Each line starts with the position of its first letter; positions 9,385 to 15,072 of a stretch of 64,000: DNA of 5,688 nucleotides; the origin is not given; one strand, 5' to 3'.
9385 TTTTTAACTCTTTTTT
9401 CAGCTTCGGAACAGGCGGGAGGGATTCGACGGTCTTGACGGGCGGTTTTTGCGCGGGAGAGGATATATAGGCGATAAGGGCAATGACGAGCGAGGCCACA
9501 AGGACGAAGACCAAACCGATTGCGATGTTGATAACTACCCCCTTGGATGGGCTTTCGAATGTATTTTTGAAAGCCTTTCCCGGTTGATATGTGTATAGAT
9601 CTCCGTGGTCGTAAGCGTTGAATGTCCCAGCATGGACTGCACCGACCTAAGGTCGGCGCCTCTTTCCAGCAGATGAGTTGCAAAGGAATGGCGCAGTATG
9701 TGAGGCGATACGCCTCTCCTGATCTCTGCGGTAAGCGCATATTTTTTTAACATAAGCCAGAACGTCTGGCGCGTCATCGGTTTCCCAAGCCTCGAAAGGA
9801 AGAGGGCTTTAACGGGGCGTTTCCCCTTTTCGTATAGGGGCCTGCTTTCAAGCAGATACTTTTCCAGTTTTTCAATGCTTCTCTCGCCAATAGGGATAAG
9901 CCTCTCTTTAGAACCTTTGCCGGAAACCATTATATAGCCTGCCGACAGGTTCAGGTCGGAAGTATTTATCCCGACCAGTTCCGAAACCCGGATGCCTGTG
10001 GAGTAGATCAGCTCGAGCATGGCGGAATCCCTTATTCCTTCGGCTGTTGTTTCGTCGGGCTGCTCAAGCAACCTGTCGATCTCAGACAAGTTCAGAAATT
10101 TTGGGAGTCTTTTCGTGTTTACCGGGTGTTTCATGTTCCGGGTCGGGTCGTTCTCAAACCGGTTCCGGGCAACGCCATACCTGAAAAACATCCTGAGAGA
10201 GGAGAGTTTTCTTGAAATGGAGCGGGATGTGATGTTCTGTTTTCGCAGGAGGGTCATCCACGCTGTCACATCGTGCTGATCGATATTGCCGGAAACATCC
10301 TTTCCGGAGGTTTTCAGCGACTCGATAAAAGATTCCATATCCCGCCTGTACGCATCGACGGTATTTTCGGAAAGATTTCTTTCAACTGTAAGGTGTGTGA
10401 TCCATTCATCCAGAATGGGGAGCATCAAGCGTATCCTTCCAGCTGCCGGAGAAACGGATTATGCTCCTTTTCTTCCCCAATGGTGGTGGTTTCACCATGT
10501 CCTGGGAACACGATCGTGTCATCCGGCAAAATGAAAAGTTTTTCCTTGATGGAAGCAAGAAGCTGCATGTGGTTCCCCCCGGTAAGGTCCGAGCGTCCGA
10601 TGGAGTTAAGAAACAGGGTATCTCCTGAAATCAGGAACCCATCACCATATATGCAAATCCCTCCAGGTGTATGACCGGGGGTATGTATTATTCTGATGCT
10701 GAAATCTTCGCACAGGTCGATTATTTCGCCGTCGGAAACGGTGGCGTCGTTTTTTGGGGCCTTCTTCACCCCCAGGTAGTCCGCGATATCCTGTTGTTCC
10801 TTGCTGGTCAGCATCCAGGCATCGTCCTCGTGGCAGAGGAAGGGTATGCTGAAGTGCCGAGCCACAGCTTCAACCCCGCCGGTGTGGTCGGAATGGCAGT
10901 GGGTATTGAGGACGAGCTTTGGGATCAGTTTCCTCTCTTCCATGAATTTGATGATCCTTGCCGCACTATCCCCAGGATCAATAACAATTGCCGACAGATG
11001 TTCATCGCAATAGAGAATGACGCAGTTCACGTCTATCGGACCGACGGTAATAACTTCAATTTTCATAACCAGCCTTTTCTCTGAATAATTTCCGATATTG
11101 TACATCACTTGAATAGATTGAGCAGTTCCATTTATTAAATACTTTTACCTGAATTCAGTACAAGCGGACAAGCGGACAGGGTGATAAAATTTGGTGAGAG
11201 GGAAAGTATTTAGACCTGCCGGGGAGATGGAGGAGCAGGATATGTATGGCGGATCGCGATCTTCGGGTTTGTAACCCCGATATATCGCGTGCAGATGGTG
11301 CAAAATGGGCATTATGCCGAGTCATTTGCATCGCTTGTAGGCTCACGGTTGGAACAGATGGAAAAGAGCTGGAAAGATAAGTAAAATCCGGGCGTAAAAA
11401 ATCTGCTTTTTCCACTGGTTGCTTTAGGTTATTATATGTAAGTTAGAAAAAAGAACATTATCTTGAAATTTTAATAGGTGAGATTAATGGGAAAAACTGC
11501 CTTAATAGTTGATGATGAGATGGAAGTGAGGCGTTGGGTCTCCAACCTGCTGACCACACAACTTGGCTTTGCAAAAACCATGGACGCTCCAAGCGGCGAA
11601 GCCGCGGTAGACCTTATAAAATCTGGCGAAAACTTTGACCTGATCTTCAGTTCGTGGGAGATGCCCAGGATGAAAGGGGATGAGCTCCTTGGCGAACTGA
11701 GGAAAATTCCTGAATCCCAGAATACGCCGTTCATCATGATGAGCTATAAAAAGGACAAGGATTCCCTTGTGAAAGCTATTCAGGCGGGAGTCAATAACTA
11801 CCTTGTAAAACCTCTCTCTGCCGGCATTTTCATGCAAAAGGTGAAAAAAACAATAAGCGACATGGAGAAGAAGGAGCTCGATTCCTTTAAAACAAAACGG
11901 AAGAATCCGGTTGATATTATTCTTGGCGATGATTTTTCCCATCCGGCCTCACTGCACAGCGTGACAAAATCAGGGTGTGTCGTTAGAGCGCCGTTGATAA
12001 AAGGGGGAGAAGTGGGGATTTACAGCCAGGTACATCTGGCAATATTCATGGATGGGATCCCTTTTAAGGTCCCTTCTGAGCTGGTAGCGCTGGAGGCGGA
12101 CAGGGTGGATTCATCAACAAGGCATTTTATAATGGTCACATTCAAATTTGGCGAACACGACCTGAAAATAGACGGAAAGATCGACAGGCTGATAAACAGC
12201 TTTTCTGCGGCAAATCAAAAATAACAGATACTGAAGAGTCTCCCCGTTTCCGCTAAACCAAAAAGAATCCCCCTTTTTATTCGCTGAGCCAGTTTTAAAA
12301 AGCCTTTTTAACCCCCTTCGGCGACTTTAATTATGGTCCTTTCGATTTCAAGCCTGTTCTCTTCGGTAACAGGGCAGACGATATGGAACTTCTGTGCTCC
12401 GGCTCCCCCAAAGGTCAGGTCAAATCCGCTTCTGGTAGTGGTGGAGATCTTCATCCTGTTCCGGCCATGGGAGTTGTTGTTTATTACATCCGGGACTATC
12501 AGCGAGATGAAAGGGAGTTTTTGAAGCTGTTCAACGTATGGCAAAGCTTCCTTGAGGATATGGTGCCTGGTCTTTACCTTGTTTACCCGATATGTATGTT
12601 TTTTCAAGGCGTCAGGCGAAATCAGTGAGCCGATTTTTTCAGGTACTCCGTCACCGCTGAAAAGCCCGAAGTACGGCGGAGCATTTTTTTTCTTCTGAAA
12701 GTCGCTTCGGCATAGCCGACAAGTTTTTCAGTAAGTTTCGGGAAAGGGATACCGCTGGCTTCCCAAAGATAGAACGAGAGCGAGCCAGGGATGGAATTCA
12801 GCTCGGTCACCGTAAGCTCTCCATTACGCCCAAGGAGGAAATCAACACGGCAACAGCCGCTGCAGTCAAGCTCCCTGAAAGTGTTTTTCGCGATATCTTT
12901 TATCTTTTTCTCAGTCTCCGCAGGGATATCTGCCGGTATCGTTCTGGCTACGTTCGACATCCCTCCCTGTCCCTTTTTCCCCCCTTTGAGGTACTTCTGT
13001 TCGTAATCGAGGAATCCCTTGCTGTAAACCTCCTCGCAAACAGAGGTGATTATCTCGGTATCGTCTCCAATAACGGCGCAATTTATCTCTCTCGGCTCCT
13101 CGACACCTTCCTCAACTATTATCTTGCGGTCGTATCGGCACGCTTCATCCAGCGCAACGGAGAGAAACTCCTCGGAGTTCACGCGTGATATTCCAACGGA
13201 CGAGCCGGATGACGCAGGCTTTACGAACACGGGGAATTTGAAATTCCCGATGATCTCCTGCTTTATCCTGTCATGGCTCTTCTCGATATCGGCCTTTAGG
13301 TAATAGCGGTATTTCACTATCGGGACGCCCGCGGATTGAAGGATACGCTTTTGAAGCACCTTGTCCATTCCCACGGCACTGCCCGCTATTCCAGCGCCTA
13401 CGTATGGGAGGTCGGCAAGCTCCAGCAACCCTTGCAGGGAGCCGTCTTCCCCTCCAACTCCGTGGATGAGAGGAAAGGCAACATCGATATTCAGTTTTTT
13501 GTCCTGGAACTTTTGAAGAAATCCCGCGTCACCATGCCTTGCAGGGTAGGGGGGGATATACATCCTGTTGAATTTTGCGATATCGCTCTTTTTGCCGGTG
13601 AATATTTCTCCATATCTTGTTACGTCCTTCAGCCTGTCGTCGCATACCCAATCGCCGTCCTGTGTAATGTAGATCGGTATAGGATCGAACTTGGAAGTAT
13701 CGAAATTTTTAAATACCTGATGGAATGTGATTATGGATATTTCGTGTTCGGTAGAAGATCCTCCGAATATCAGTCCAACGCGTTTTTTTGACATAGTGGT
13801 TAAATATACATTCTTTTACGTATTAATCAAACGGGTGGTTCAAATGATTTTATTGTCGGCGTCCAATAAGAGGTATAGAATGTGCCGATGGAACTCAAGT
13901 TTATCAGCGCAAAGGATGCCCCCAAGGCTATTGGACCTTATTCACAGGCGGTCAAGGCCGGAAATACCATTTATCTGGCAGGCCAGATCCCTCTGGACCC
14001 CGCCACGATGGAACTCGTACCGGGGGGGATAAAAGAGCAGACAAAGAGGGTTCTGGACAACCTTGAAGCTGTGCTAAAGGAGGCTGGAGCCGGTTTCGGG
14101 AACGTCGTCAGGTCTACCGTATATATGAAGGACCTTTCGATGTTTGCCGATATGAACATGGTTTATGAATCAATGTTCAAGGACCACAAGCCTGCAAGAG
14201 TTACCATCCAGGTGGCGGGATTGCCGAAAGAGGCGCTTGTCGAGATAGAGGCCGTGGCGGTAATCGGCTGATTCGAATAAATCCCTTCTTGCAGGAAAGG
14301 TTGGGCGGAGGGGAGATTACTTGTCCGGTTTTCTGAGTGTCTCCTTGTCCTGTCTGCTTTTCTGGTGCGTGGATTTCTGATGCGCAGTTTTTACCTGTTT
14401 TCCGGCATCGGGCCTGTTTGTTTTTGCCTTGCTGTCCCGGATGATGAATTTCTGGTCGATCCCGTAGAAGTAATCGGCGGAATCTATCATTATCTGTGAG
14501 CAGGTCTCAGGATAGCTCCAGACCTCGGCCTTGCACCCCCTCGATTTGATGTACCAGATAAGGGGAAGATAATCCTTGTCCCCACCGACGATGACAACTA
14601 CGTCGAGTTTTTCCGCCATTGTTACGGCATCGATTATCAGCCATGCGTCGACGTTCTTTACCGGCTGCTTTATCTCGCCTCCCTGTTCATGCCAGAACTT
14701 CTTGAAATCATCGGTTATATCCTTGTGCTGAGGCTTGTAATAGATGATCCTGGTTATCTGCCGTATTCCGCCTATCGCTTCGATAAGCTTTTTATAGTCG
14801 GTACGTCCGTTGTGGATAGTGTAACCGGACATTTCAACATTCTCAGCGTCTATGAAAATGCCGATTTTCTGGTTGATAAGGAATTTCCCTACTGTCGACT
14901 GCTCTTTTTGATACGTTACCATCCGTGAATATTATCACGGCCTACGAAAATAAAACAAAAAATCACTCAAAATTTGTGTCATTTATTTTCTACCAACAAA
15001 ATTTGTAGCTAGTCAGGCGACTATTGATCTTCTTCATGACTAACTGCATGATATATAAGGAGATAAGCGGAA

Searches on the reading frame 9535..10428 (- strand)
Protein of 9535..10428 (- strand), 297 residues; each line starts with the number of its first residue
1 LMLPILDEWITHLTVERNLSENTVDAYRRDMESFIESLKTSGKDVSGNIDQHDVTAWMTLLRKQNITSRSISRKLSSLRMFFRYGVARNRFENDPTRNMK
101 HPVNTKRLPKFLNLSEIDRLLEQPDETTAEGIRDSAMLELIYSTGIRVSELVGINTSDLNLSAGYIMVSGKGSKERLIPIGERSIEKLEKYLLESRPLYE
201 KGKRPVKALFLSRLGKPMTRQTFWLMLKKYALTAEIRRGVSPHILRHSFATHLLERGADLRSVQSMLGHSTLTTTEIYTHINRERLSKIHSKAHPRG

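Call 6: search_protein_families(library=pfam, proteins=[window:9535-10428:-], max_evalue=0.001)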
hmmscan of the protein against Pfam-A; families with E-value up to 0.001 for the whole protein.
window:9535-10428:- (297 aa): 3 families
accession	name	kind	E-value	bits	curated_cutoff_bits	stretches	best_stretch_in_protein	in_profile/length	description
PF00589.27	Phage_integrase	-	1.1e-46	159.2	27.1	1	111-284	2-171/172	Phage integrase family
PF02899.23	Phage_int_SAM_1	-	2.3e-18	66.7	22.3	1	6-88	1-82/83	Phage integrase, N-terminal SAM-like domain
PF13495.12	Phage_int_SAM_4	-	5.6e-08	33.5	27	1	5-88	1-81/85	Phage integrase, N-terminal SAM-like domain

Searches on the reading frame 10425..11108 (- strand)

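Call 6: search_protein_families(library=pfam, proteins=[window:10425-11108:-], max_evalue=0.001)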
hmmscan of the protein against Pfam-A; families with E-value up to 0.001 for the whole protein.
window:10425-11108:- (227 aa): 1 family
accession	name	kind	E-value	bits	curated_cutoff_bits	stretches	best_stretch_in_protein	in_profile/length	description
PF00753.33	Lactamase_B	-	3.6e-27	96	22.7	1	23-204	2-196/196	Metallo-beta-lactamase superfamily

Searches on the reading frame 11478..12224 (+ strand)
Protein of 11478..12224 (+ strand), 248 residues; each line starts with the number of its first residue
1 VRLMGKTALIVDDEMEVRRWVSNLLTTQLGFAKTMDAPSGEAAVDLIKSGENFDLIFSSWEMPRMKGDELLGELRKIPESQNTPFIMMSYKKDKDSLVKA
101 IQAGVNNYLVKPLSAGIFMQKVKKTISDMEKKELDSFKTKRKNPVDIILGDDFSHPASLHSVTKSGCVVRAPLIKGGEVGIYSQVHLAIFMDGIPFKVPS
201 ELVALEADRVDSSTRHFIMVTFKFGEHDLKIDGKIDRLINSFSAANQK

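Call 6: search_protein_families(library=pfam, proteins=[window:11478-12224:+], max_evalue=0.001)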
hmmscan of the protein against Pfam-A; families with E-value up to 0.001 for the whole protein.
window:11478-12224:+ (248 aa): 1 family
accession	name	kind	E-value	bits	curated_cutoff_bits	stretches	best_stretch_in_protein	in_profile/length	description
PF00072.30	Response_reg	-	1.2e-21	77.4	30.2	1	9-122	2-110/111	Response regulator receiver domain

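Call 90: search_protein_families(library=ncbifam, proteins=[window:11478-12224:+], max_evalue=0.01)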
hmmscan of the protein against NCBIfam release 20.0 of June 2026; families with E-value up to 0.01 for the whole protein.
window:11478-12224:+ (248 aa): 78 families (the best 25 are shown)
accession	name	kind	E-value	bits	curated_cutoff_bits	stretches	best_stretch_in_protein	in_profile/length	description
NF007901.0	PRK10610.1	equivalog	2.3e-19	69.8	189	1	9-127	9-125/129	chemotaxis response regulator CheY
NF047465.1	hybrid_HK_LvrA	exception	1.5e-15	56.3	1200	1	8-137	470-593/819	hybrid histidine kinase/response regulator LvrA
NF041866.1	EpsW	equivalog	2.3e-15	56.3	200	1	5-128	5-127/131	exopolysaccharide biosynthesis response regulator EpsW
TIGR02154.1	PhoB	equivalog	2.4e-15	56.5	296.2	1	4-135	1-129/226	phosphate regulon transcriptional regulator PhoB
NF007969.0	PRK10693.1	equivalog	3.1e-13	49.4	329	1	3-115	5-112/337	two-component system response regulator RssB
NF050064.1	BlResRespRegCbrR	equivalog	1.7e-12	47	600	1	14-134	132-249/415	bile resistance response regulator CbrR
NF053512.1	nitric_RR_NosR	exception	5.4e-12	45.5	400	1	9-128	2-117/422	response regulator c-di-GMP phosphodiesterase, NosR family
NF041733.1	resp_reg_CseB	equivalog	8.4e-12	45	350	1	8-143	3-132/228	two-component system response regulator CseB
NF007935.0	PRK10651.1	equivalog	1.3e-11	44.1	250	1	7-125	8-123/216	two-component system response regulator NarL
NF008469.0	PRK11361.1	equivalog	1.3e-11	43.9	714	1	7-115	6-109/461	acetoacetate metabolism transcriptional regulator AtoC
NF045944.1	ResRegRpaBCyano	equivalog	1.8e-11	43.9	330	1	9-140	1-126/229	response regulator transcription factor RpaB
NF001965.0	PRK00742.1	subfamily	3.5e-11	42.9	293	1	8-128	6-125/357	chemotaxis-specific protein-glutamate methyltransferase CheB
NF053854.1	RespRegPhoBBctds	equivalog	4.7e-11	42.5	270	1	9-134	2-123/225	two-component system response regulator PhoB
NF045505.1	RR_RssB_Pseudo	equivalog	5.1e-11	42.2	700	1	6-124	6-120/394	two-component system response regulator RssB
NF040689.1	MtrAB_MtrA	equivalog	5.9e-11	42.1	300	1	9-136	2-123/219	MtrAB system response regulator MtrA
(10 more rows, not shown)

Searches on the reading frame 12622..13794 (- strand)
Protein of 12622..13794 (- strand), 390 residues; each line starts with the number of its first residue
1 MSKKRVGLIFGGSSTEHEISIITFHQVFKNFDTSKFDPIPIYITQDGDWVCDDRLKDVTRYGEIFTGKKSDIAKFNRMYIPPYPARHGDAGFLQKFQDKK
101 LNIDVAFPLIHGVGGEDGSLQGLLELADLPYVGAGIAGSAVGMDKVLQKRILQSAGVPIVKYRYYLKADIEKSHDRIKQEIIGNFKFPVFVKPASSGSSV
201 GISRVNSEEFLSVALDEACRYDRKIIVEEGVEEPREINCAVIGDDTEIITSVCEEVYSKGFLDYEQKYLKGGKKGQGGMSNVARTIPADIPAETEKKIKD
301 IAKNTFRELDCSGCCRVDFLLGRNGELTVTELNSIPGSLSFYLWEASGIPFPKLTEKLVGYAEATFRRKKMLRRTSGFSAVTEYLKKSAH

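Call 6: search_protein_families(library=pfam, proteins=[window:12622-13794:-], max_evalue=0.001)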
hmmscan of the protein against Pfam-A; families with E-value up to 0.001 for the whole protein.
window:12622-13794:- (390 aa): 4 families
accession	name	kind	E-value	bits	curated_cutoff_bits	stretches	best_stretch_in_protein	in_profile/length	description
PF07478.18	Dala_Dala_lig_C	-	1.2e-54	185.4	24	1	151-359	1-203/204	D-ala D-ala ligase C-terminus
PF01820.27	Dala_Dala_lig_N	-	1.7e-31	109.7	34.6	1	5-134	1-121/121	D-ala D-ala ligase N-terminus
PF02786.22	CPSase_L_D2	-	5.1e-11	42.9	19.8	1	144-334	1-178/211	Carbamoyl-phosphate synthase L chain, ATP binding domain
PF02222.28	ATP-grasp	-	2.4e-09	37.5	27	1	152-247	3-92/179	ATP-grasp domain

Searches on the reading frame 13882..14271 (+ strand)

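Call 97: search_protein_families(library=pfam, proteins=[window:13882-14271:+], max_evalue=0.001)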
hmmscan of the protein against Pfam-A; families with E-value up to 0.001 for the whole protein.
window:13882-14271:+ (129 aa): 1 family
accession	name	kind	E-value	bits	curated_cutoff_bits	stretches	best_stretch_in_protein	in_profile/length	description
PF01042.26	Ribonuc_L-PSP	-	4.7e-43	146.5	27.3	1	11-128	2-121/121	Endoribonuclease L-PSP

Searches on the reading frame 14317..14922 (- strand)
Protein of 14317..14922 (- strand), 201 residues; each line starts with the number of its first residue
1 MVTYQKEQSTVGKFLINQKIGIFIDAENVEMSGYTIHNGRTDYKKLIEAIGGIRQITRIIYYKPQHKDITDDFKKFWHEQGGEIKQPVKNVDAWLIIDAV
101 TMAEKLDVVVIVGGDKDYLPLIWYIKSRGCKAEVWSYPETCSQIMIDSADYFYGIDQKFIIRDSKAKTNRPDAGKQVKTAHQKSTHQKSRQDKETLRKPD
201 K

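Call 23: search_protein_families(library=pfam, proteins=[window:14317-14922:-], max_evalue=0.001)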
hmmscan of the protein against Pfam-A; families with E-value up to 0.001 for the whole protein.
window:14317-14922:- (201 aa): 1 family
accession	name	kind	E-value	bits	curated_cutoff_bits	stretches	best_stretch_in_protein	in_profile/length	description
PF01936.24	NYN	-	3.7e-21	76.6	24.2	1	19-154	1-143/145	NYN domain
